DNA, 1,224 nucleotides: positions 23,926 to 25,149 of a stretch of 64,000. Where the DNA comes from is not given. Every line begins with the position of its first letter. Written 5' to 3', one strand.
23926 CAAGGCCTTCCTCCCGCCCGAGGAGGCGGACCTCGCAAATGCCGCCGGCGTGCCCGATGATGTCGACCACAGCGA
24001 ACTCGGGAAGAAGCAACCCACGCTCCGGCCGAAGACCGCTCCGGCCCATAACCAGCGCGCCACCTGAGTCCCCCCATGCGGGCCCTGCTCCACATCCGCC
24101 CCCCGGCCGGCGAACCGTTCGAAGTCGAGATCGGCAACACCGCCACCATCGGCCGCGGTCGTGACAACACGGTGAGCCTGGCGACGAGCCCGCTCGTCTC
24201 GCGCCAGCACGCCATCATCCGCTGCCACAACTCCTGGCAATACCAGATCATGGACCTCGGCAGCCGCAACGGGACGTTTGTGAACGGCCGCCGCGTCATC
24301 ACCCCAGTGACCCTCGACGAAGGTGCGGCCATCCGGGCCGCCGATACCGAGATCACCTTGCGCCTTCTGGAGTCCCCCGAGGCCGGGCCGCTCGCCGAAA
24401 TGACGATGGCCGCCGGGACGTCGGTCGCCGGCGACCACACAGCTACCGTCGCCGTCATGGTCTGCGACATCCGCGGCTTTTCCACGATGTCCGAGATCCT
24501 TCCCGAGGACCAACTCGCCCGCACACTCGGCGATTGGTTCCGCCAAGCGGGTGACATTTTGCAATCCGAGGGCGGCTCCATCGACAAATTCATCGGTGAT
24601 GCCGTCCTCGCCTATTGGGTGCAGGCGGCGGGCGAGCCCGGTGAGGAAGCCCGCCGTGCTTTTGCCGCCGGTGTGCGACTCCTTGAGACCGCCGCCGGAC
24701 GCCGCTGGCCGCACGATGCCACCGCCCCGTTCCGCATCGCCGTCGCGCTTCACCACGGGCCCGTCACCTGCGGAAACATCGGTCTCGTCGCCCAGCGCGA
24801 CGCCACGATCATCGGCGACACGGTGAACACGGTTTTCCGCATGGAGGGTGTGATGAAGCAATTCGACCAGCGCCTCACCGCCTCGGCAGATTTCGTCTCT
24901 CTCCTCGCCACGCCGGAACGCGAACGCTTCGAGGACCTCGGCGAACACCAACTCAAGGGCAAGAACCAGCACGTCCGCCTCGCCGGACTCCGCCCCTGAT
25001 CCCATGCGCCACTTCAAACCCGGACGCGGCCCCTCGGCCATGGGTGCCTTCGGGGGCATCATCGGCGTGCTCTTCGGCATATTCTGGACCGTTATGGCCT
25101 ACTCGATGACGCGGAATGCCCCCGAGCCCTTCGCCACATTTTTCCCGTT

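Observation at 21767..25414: Four-gene operon coupling two PilT-family retraction ATPases to an FHA-domain nucleotidyl cyclase and a SHOCT membrane protein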

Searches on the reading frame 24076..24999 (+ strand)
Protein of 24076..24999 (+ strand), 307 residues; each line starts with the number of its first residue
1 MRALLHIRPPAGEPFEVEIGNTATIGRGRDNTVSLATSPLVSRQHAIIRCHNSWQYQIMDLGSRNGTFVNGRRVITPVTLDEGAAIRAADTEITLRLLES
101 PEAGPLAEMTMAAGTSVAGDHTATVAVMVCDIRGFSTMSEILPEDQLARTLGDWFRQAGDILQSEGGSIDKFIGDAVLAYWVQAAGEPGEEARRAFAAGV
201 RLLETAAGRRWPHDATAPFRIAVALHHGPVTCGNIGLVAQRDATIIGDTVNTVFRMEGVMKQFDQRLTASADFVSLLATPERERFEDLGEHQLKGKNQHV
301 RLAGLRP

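Call 3: search_protein_families(library=pfam, proteins=[window:24076-24999:+], max_evalue=0.01)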
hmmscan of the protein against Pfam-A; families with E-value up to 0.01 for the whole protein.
window:24076-24999:+ (307 aa): 3 families
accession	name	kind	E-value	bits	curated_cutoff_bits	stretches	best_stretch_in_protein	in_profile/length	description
PF00498.31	FHA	-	1.7e-18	67.2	20.7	1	24-87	2-65/67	FHA domain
PF00211.25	Guanylate_cyc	-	2e-11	44.3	21.9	1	121-298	5-175/183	Adenylate and Guanylate cyclase catalytic domain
PF16697.10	Yop-YscD_cpl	-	4.9e-06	27.2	33.2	1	12-94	9-89/94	Inner membrane component of T3SS, cytoplasmic domain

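Call 4: search_protein_families(library=ncbifam, proteins=[window:24076-24999:+], max_evalue=0.01)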
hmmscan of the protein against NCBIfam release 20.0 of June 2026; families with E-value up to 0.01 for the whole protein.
window:24076-24999:+ (307 aa): 4 families
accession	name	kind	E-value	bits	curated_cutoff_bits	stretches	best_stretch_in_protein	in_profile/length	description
NF049868.1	FhaB_Rv0019c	equivalog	3.2e-12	46.8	125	1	17-95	83-158/158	FHA domain-containing protein FhaB/FipA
NF033760.1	gliding_GltG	equivalog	7.4e-10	38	650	1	40-127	42-126/650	adventurous gliding motility protein GltG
NF041660.2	oxygluDhInhib_OdhI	equivalog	2.4e-06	27.4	200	1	9-74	45-107/130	oxoglutarate dehydrogenase inhibitor Odhl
NF052573.1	HisKinEspAMyxo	equivalog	4.6e-06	24.9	1400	1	14-87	40-110/755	serine histidine kinase EspA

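Call 5: search_solved_structures(query=window:24076-24999:+, max_evalue=0.001, show_alignments=3)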
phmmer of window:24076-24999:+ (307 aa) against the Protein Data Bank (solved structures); distinct sequences matched with E-value up to 0.001: 45.
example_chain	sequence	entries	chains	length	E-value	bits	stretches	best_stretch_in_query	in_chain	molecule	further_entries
5x4t_A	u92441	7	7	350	5e-18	68.9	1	126-302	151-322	Photoactivated adenylyl cyclase | Family 3 adenylate cyclase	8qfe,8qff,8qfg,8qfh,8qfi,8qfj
9f1z_A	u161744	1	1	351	5e-18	68.9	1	126-302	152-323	Family 3 adenylate cyclase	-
5x4u_A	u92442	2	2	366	5.2e-18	68.9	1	126-302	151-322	Photoactivated adenylyl cyclase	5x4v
4yus_A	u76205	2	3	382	5.8e-18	68.7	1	126-302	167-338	Family 3 adenylate cyclase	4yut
9f1w_A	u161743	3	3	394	6.1e-18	68.6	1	126-302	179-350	Family 3 adenylate cyclase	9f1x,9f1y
5mbg_A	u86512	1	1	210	1.8e-16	63.8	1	127-301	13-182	Beta subunit of photoactivated adenylyl cyclase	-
5mbj_A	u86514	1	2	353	7.1e-16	61.9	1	127-301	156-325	Beta subunit of photoactivated adenylyl cyclase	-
5mbk_A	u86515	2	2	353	7.1e-16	61.9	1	127-301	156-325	Beta subunit of photoactivated adenylyl cyclase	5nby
5m27_A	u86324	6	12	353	7.1e-16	61.9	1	127-301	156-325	Beta subunit of photoactivated adenylyl cyclase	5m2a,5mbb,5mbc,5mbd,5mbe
2w01_A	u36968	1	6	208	3e-15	59.8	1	116-259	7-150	ADENYLATE CYCLASE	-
6fht_A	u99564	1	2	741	5.7e-15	58.9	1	113-259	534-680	Bacteriophytochrome,Adenylate cyclase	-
3r5g_A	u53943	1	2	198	6e-15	58.8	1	125-262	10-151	CyaB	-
5mbh_A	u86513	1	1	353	9.3e-15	58.2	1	127-301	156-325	Beta subunit of photoactivated adenylyl cyclase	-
1wc0_A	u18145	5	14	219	2.2e-11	47.1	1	124-259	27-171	ADENYLATE CYCLASE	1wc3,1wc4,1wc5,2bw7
1wc1_A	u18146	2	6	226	3e-11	46.7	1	124-259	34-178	ADENYLATE CYCLASE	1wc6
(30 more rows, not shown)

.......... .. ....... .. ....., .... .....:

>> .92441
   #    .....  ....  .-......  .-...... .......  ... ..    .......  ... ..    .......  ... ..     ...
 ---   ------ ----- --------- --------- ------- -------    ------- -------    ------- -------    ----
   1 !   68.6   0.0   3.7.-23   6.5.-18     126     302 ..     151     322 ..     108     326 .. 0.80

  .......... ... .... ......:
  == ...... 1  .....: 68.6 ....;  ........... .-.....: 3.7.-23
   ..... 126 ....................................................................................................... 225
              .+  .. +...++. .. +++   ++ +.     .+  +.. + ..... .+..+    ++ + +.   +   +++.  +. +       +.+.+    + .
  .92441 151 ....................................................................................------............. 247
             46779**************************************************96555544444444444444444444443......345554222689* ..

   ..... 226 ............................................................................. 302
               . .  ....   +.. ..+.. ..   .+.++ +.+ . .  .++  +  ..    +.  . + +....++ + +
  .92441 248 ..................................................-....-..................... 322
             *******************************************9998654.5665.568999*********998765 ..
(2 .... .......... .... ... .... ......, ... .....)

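Call 7: find_homologous_proteins(query=window:24076-24999:+, max_evalue=1e-10)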
Query window:24076-24999:+ (307 aa): 3152 proteins with E <= 1e-10 among 8000 candidates; the best 120 are listed.
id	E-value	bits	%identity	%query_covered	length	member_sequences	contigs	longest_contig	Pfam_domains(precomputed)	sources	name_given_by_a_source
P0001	3.4e-201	685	100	100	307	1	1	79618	PF00498.32,PF16697.11,PF00211.26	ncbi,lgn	-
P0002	5.4e-173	592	86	99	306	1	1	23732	PF00498.32,PF00211.26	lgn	-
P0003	1.1e-138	480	73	99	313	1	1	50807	PF00498.32,PF16697.11,PF00211.26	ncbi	-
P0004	1.6e-138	479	71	99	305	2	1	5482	PF00498.32,PF16697.11,PF00211.26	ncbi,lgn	-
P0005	5.2e-138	478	72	99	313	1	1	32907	PF00498.32,PF16697.11,PF00211.26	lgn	-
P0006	5.9e-137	474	70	100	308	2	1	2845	PF00498.32,PF16697.11,PF00211.26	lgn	-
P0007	2.8e-136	472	69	100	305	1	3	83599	PF00498.32,PF16697.11,PF00211.26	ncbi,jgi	-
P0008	3.9e-136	471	70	100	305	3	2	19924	PF00498.32,PF16697.11,PF00211.26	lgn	-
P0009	1.1e-135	470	70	100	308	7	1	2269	PF00498.32,PF16697.11,PF00211.26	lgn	-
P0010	2.1e-135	469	71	99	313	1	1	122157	PF00498.32,PF16697.11,PF00211.26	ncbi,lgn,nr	ncbi:MAG: adenylate/guanylate cyclase domain-containing protein [Terrimicrobiaceae bacterium]|nr:ade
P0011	8.3e-135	467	69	100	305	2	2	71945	PF00498.32,PF16697.11,PF00211.26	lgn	-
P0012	4.4e-134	465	69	100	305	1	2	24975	PF00498.32,PF16697.11,PF00211.26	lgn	-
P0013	2.1e-133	463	69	100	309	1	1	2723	PF00498.32,PF16697.11,PF00211.26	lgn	-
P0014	4.0e-133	462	69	100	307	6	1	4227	PF00498.32,PF16697.11,PF00211.26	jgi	jgi:adenylate cyclase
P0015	9.1e-133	460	68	100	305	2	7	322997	PF00498.32,PF16697.11,PF00211.26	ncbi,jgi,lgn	-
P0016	1.3e-132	460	69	100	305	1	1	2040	PF00498.32,PF16697.11,PF00211.26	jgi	-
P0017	1.4e-132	460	68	99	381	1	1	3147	PF00498.32,PF00211.26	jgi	-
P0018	1.5e-132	460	68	100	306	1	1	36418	PF00498.32,PF16697.11,PF00211.26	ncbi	-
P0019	1.6e-132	460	69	100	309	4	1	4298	PF00498.32,PF16697.11,PF00211.26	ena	-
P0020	1.8e-132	459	68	100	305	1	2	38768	PF00498.32,PF16697.11,PF00211.26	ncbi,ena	-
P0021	2.4e-132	459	68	99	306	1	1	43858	PF00498.32,PF16697.11,PF00211.26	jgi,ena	-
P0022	4.3e-132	458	68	100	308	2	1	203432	PF00498.32,PF16697.11,PF00211.26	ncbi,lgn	-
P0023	1.8e-131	456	70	99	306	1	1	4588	PF00498.32,PF16697.11,PF00211.26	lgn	-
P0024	2.6e-131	456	68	100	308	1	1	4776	PF00498.32,PF00211.26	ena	-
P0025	5.8e-131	455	68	100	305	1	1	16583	PF00498.32,PF16697.11,PF00211.26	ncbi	ncbi:MAG: FHA domain-containing protein [Terrimicrobiaceae bacterium]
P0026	1.1e-130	454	67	100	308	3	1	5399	PF00498.32,PF16697.11,PF00211.26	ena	-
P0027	1.2e-130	454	68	100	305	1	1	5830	PF00498.32,PF16697.11,PF00211.26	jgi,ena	-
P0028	1.2e-130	454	68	100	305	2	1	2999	PF00498.32,PF16697.11,PF00211.26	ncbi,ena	-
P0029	1.9e-130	453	69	99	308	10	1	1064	PF00498.32,PF16697.11,PF00211.26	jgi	-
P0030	3.2e-130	452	69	99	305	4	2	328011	PF00498.32,PF16697.11,PF00211.26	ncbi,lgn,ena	-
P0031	3.4e-130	452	67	99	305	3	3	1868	PF00498.32,PF16697.11,PF00211.26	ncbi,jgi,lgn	-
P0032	4.7e-130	452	68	99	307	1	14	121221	PF00498.32,PF16697.11,PF00211.26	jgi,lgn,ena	-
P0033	6.0e-130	451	69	99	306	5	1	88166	PF00498.32,PF16697.11,PF00211.26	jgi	-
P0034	7.1e-130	451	66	100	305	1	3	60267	PF00498.32,PF16697.11,PF00211.26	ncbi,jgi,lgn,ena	ncbi:MAG: adenylate/guanylate cyclase domain-containing protein [Verrucomicrobiae bacterium]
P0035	7.7e-130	451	68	99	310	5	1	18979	PF00498.32,PF16697.11,PF00211.26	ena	-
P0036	2.0e-129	449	69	99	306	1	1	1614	PF00498.32,PF16697.11,PF00211.26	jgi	jgi:adenylate cyclase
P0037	2.8e-129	449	66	100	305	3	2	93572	PF00498.32,PF16697.11,PF00211.26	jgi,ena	-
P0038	3.7e-129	449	67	100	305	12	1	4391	PF00498.32,PF16697.11,PF00211.26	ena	-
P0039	3.8e-129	449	66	99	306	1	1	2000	PF00498.32,PF00211.26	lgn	-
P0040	6.6e-129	448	66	100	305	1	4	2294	PF00498.32,PF16697.11,PF00211.26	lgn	-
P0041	7.2e-129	448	67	100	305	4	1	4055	PF00498.32,PF16697.11,PF00211.26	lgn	-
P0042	4.9e-128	445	67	100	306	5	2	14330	PF00498.32,PF16697.11,PF00211.26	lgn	-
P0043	5.4e-128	445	65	100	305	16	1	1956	PF00498.32,PF16697.11,PF00211.26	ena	-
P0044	6.3e-128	445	67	100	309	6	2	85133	PF00498.32,PF16697.11,PF00211.26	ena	-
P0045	7.0e-128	444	66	100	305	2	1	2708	PF00498.32,PF16697.11,PF00211.26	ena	-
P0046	1.6e-127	443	66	100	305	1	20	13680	PF00498.32,PF16697.11,PF00211.26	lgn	-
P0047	2.5e-127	443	69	99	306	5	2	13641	PF00498.32,PF16697.11,PF00211.26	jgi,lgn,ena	-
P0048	3.2e-127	442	65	100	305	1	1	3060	PF00498.32,PF16697.11,PF00211.26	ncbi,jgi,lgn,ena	ncbi:MAG: adenylate/guanylate cyclase domain-containing protein [Verrucomicrobiota bacterium]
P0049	3.8e-127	442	67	99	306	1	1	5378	PF00498.32,PF16697.11,PF00211.26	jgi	jgi:adenylate cyclase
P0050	3.9e-127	442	67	99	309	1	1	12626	PF00498.32,PF16697.11,PF00211.26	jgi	-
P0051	9.8e-127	441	67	100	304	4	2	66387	PF00498.32,PF16697.11,PF00211.26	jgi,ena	-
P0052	3.8e-126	439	64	100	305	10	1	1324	PF00498.32,PF16697.11,PF00211.26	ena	-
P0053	9.2e-126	437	64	100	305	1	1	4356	PF00498.32,PF16697.11,PF00211.26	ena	-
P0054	1.5e-125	437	66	99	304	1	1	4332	PF00498.32,PF00211.26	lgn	-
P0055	1.7e-125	437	66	100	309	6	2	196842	PF00498.32,PF16697.11,PF00211.26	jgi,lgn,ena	jgi:adenylate cyclase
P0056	5.0e-125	435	66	99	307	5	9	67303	PF00498.32,PF16697.11,PF00211.26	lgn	-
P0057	1.9e-124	433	66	99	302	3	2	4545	PF00498.32,PF16697.11,PF00211.26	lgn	-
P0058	1.9e-124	433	66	99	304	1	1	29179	PF00498.32,PF16697.11,PF00211.26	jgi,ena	jgi:adenylate cyclase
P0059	2.2e-124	433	66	99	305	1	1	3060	PF00498.32,PF16697.11,PF00211.26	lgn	-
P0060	2.4e-124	433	66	100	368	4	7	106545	PF00498.32,PF16697.11,PF00211.26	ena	-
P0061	3.4e-124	432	67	99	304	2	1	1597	PF00498.32,PF16697.11,PF00211.26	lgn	-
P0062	6.3e-124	431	66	99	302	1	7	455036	PF00498.32,PF16697.11,PF00211.26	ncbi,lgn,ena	-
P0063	7.1e-124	431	66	99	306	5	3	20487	PF00498.32,PF16697.11,PF00211.26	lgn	-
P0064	1.1e-123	431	66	99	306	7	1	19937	PF00498.32,PF16697.11,PF00211.26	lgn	-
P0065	1.2e-123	430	66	100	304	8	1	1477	PF00498.32,PF16697.11,PF00211.26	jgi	-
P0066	9.0e-123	428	65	99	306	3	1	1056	PF00498.32,PF16697.11,PF00211.26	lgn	-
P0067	1.3e-122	427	66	99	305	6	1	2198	PF00498.32,PF16697.11,PF00211.26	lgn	-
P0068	3.5e-122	426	65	100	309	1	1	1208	PF00498.32,PF16697.11,PF00211.26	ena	-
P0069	4.2e-122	425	65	99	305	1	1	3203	PF00498.32,PF16697.11,PF00211.26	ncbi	-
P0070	4.5e-122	425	64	100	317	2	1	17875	PF00498.32,PF16697.11,PF00211.26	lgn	-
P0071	5.5e-122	425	65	99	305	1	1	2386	PF00498.32,PF16697.11,PF00211.26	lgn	-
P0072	1.0e-121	424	65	99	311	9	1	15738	PF00498.32,PF16697.11,PF00211.26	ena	-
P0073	1.4e-121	424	66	100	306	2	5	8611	PF00498.32,PF16697.11,PF00211.26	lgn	-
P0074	2.1e-121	423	64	100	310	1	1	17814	PF00498.32,PF16697.11,PF00211.26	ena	-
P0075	3.0e-121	423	65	99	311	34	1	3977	PF00498.32,PF16697.11,PF00211.26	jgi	jgi:adenylate cyclase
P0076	3.2e-121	423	65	100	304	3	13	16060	PF00498.32,PF16697.11,PF00211.26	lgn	-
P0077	3.7e-121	422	65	100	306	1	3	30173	PF00498.32,PF16697.11,PF00211.26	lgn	-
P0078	4.7e-121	422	65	99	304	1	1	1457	PF00498.32,PF16697.11,PF00211.26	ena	-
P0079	4.7e-121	422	65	99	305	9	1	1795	PF00498.32,PF16697.11,PF00211.26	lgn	-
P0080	5.2e-121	422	64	100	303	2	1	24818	PF00498.32,PF16697.11,PF00211.26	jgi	jgi:adenylate cyclase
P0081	5.5e-121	422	65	99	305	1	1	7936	PF00498.32,PF16697.11,PF00211.26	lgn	-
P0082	5.7e-121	422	65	99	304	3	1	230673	PF00498.32,PF16697.11,PF00211.26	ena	-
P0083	8.8e-121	421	65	99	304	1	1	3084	PF00498.32,PF16697.11,PF00211.26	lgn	-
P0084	1.0e-120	421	65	99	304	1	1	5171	PF00498.32,PF16697.11,PF00211.26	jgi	jgi:adenylate cyclase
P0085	2.2e-120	420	65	100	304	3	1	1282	PF00498.32,PF16697.11,PF00211.26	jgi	jgi:adenylate cyclase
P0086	6.8e-120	418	65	99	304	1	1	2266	PF00498.32,PF16697.11,PF00211.26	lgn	-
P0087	7.5e-120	418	65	99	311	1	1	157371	PF00498.32,PF16697.11,PF00211.26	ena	-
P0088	1.0e-119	418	64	100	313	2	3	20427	PF00498.32,PF16697.11,PF00211.26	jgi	-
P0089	1.5e-119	417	65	99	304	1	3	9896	PF00498.32,PF16697.11,PF00211.26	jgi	-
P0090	1.7e-119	417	64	100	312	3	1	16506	PF00498.32,PF16697.11,PF00211.26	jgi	-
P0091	1.7e-119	417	64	99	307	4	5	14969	PF00498.32,PF00211.26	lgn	-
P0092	2.8e-119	416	65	99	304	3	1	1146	PF00498.32,PF16697.11,PF00211.26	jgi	jgi:adenylate cyclase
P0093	3.1e-119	416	65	99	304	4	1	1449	PF00498.32,PF16697.11,PF00211.26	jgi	jgi:adenylate cyclase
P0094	4.8e-119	415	64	100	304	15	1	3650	PF00498.32,PF16697.11,PF00211.26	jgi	jgi:adenylate cyclase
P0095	5.2e-119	415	65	99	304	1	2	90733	PF00498.32,PF16697.11,PF00211.26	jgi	jgi:adenylate cyclase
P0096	5.3e-119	415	64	99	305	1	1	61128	PF00498.32,PF16697.11,PF00211.26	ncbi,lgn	-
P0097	6.4e-119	415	64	100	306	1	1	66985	PF00498.32,PF16697.11,PF00211.26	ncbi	-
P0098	6.7e-119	415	64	99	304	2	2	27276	PF00498.32,PF16697.11,PF00211.26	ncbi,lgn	ncbi:hypothetical protein BH09VER1_BH09VER1_54040 [soil metagenome]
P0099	7.3e-119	415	63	100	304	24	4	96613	PF00498.32,PF16697.11,PF00211.26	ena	-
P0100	1.1e-118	414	63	98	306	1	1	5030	PF00498.32,PF16697.11,PF00211.26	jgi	-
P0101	1.5e-118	414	64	99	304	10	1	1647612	PF00498.32,PF16697.11,PF00211.26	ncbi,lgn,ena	-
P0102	1.7e-118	414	64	99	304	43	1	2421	PF00498.32,PF16697.11,PF00211.26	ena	-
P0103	2.0e-118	413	63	100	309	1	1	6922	PF00498.32,PF16697.11,PF00211.26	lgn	-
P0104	2.1e-118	413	64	99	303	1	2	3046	PF00498.32,PF16697.11,PF00211.26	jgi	jgi:adenylate cyclase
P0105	2.1e-118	413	64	99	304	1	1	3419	PF00498.32,PF16697.11,PF00211.26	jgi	jgi:adenylate cyclase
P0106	2.5e-118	413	64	99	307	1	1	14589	PF00498.32,PF16697.11,PF00211.26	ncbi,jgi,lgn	-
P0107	2.7e-118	413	66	99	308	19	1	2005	PF00498.32,PF16697.11,PF00211.26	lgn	-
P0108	2.9e-118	413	63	99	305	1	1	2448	PF00498.32,PF16697.11,PF00211.26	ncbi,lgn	ncbi:MAG: adenylate/guanylate cyclase domain-containing protein [Terrimicrobiaceae bacterium]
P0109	3.2e-118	413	63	100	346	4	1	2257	PF00498.32,PF16697.11,PF00211.26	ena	-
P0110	3.5e-118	413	63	99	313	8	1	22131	PF00498.32,PF16697.11,PF00211.26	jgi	jgi:adenylate cyclase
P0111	4.5e-118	412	63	100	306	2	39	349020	PF00498.32,PF16697.11,PF00211.26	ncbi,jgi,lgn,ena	-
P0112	5.5e-118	412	63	99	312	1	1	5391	PF00498.32,PF16697.11,PF00211.26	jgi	jgi:adenylate cyclase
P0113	6.1e-118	412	64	99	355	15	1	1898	PF00498.32,PF16697.11,PF00211.26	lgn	-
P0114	7.1e-118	412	63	99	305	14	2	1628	PF00498.32,PF16697.11,PF00211.26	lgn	-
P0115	9.6e-118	411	63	99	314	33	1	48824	PF00498.32,PF16697.11,PF00211.26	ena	-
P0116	1.1e-117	411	64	99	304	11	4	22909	PF00498.32,PF16697.11,PF00211.26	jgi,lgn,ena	-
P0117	2.1e-117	410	63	100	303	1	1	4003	PF00498.32,PF16697.11,PF00211.26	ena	-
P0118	3.0e-117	410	64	99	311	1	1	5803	PF00498.32,PF16697.11,PF00211.26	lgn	-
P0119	3.9e-117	409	65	99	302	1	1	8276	PF00498.32,PF16697.11,PF00211.26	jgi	jgi:adenylate cyclase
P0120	7.3e-117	408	62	100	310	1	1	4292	PF00498.32,PF16697.11,PF00211.26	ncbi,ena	-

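Call 9: find_related_loci(query=A1, collection=genome_contigs, flank=7000)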
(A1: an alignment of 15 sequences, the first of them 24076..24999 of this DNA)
Query A1 (307 aa) in genome_contigs; peptide patterns used: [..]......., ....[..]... (x = any residue, [..] = any of these).
166 stretches matched a pattern; 131 encode a relative of the query (tblastn E <= 1e-3); the best 80 are kept; 80 distinct loci.
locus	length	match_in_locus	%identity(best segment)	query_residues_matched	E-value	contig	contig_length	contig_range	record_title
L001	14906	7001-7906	73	1-304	4e-146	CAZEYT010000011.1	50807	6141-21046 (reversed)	MAG TPA_asm: uncultured Chthoniobacterales bacterium isolate SRP242652_co2_96 genome assembly, contig: NODE_842_length_5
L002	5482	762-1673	71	1-305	1e-146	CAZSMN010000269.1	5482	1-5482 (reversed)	MAG TPA_asm: uncultured Chthoniobacterales bacterium isolate SRP242652_co1_74 genome assembly, contig: NODE_12792_length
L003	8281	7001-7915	69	1-306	2e-144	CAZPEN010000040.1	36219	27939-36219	MAG TPA_asm: uncultured Chthoniobacter sp. isolate binchicken_co322_17 genome assembly, contig: NODE_1953_length_36219_c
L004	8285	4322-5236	70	1-306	4e-142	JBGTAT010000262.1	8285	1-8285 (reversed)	MAG: Terrimicrobiaceae bacterium isolate JTS-AC8 k141_733491, whole genome shotgun sequence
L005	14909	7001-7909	71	1-304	2e-141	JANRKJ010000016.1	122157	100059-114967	MAG: Terrimicrobiaceae bacterium isolate bins.495 k141_4786887, whole genome shotgun sequence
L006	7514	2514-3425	69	1-305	3e-140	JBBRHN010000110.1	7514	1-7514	MAG: Chthoniobacterales bacterium isolate Co_metawrap_2715 Cmw_2715_k141_18069461_length_7514_cov_26.7797, whole genome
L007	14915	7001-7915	68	1-306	1e-139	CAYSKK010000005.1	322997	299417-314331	MAG TPA_asm: uncultured Chthoniobacter sp. isolate binchicken_co322_90 genome assembly, contig: NODE_27_length_322997_co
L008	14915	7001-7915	68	1-306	3e-138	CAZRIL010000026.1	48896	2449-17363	MAG TPA_asm: uncultured Chthoniobacter sp. isolate SRP242652_co2_52 genome assembly, contig: NODE_881_length_48896_cov_7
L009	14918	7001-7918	68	1-307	3e-138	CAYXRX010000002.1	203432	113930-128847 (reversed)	MAG TPA_asm: uncultured Chthoniobacterales bacterium isolate SRP242652_co2_222 genome assembly, contig: NODE_54_length_2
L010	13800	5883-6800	67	1-306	4e-136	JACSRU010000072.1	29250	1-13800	MAG: Chthoniobacterales bacterium isolate VE2 contig-70_1524, whole genome shotgun sequence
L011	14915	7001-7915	67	1-306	6e-136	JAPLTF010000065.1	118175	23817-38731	MAG: Verrucomicrobia bacterium isolate LacPavin_0818_WC55_MAG_61_14 LacPavin_0818_WC55_scaffold_50729, whole genome shot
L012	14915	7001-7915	66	1-306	4e-136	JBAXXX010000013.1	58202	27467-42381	MAG: Verrucomicrobiia bacterium isolate ELA750 MAG750_13, whole genome shotgun sequence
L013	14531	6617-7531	66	1-306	6e-136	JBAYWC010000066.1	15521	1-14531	MAG: Terrimicrobiaceae bacterium isolate SO_2016_LW3_74 scaffold05409_LW162_2016, whole genome shotgun sequence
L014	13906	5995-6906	68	1-306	3e-135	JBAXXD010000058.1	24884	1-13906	MAG: Verrucomicrobiia bacterium isolate ELA730 MAG730_58, whole genome shotgun sequence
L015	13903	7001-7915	67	1-305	2e-132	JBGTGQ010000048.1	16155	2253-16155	MAG: Terrimicrobiaceae bacterium isolate JTS-RE219 k141_11626240, whole genome shotgun sequence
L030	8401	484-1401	63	1-306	6e-125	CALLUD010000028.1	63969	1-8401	MAG TPA_asm: uncultured Spartobacteria bacterium isolate SRR5251193_bin.80_CONCOCT_v1.1_MAG genome assembly, contig: ERZ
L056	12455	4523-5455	54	1-307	1e-100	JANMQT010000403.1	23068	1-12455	MAG: Verrucomicrobiota bacterium isolate OTE_51_metabat_156 OTE_51_k141_1908362, whole genome shotgun sequence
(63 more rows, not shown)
